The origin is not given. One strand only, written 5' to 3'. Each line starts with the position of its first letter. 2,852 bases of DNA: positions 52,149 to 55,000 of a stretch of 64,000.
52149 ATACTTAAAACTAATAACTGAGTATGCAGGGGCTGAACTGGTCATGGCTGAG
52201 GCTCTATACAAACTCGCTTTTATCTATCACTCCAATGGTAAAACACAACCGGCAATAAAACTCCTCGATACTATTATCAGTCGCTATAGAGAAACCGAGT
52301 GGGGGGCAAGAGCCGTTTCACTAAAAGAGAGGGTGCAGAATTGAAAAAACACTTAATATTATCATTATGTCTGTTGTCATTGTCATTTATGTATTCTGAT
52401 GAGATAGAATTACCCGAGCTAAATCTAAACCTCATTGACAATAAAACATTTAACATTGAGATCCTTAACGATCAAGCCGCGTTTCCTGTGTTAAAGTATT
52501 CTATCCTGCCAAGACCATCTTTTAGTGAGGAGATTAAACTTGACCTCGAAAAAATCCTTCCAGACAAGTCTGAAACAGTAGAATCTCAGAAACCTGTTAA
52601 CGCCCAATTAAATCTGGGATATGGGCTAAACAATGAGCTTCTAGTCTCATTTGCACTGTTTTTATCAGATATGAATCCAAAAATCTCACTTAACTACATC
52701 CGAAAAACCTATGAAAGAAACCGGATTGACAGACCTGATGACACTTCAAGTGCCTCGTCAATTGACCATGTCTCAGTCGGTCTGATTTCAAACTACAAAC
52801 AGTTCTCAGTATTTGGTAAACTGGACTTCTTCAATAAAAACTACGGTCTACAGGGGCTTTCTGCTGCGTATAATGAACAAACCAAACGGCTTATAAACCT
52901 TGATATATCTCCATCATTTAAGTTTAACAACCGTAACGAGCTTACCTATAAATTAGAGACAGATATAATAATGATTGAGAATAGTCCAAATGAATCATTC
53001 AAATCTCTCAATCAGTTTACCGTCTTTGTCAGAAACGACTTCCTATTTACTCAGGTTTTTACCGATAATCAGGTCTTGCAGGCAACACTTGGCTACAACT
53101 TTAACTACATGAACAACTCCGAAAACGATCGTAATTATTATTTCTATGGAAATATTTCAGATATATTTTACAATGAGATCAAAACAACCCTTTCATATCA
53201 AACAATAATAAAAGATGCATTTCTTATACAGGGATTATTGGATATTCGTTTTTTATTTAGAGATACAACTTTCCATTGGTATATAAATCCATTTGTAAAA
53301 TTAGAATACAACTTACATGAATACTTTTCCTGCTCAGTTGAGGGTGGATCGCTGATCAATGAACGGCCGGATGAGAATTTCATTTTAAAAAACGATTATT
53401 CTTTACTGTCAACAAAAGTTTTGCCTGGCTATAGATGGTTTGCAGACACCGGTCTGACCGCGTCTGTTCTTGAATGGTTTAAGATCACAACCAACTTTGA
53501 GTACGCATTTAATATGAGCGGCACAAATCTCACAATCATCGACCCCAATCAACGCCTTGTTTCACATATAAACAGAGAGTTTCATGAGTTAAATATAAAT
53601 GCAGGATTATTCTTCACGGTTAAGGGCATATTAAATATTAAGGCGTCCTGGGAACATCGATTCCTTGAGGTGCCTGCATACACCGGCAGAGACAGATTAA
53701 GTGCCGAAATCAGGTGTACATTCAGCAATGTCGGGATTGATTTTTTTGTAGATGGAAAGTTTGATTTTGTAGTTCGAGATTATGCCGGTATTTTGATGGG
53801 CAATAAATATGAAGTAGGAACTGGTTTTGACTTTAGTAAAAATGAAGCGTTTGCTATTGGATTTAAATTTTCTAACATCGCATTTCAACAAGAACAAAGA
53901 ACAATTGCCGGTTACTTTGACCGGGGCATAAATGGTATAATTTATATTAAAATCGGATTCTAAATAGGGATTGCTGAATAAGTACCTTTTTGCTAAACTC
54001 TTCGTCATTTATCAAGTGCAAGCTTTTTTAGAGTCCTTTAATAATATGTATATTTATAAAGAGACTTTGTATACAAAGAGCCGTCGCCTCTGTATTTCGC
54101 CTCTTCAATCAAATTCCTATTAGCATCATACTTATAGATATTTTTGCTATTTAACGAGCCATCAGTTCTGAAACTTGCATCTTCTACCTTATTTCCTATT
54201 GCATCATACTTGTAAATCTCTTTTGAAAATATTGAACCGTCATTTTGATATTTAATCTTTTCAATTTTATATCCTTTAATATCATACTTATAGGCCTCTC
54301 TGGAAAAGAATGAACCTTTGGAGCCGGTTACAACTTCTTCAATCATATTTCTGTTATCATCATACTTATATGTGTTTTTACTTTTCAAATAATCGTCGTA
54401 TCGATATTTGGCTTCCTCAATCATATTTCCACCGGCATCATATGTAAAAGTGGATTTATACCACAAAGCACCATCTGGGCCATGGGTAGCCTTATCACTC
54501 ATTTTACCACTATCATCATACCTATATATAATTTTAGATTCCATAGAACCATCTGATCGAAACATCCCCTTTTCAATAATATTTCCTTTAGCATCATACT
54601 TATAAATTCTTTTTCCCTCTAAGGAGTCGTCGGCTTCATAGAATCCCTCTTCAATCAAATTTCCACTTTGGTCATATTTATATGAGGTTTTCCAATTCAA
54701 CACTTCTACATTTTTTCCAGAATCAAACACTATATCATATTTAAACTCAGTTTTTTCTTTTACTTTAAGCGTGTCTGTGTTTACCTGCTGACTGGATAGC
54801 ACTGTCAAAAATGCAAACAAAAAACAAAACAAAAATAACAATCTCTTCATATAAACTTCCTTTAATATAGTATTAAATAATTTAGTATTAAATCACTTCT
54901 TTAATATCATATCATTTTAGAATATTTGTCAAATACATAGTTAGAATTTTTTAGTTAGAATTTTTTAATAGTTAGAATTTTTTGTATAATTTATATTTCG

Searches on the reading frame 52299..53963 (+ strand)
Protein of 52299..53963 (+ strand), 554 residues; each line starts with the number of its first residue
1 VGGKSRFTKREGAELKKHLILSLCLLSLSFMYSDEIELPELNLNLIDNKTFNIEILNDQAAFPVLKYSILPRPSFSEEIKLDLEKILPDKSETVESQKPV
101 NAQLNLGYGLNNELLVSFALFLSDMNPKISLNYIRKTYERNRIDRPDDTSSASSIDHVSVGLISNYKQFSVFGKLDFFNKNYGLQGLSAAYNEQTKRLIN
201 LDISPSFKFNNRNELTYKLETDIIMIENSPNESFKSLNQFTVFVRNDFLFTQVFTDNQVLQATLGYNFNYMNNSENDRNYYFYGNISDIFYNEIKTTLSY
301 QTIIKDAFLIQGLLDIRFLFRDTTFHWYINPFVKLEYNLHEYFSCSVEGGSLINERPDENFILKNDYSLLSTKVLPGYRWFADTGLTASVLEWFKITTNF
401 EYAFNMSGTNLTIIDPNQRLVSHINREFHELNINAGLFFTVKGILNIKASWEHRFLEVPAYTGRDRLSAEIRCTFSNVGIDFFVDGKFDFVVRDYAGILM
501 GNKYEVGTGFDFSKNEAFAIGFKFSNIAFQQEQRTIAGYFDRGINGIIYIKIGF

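Call 41: search_protein_families(library=ncbifam, proteins=[window:52299-53963:+], max_evalue=0.01)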
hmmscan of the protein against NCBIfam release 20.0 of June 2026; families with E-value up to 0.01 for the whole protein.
window:52299-53963:+ (554 aa): 0 families

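Call 64: find_related_loci(query=window:52299-53963:+, collection=metagenome_contigs, flank=10000)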
Query window:52299-53963:+ (554 aa) in metagenome_contigs; peptide patterns used: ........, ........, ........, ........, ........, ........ (x = any residue, [..] = any of these).
41 stretches matched a pattern, but none encodes a relative of the query by tblastn (E <= 1e-3).

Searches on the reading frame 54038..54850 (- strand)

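Call 3: search_protein_families(library=pfam, proteins=[window:54038-54850:-], max_evalue=0.1)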
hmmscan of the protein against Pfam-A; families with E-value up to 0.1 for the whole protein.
window:54038-54850:- (270 aa): 2 families
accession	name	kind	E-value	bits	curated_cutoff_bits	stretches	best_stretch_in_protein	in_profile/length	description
PF05593.20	RHS_repeat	-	4.8e-11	43.2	22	0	111-145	1-30/38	RHS Repeat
PF22194.2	F-93_WHD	-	0.05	14.1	28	0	51-83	25-57/62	F-93, winged-helix domain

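Call 41: search_protein_families(library=ncbifam, proteins=[window:54038-54850:-], max_evalue=0.01)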
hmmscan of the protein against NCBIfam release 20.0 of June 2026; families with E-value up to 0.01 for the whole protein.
window:54038-54850:- (270 aa): 2 families
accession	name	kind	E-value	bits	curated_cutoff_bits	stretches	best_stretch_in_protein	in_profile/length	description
TIGR01643.1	YD_repeat_2x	repeat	1.7e-08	34.6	15.8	0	52-68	15-31/42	YD repeat-containing protein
NF052318.1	T9SS_sortase_N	equivalog_domain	0.0087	16.2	40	1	1-62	1-54/140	type IX secretion system sortase PorU, long form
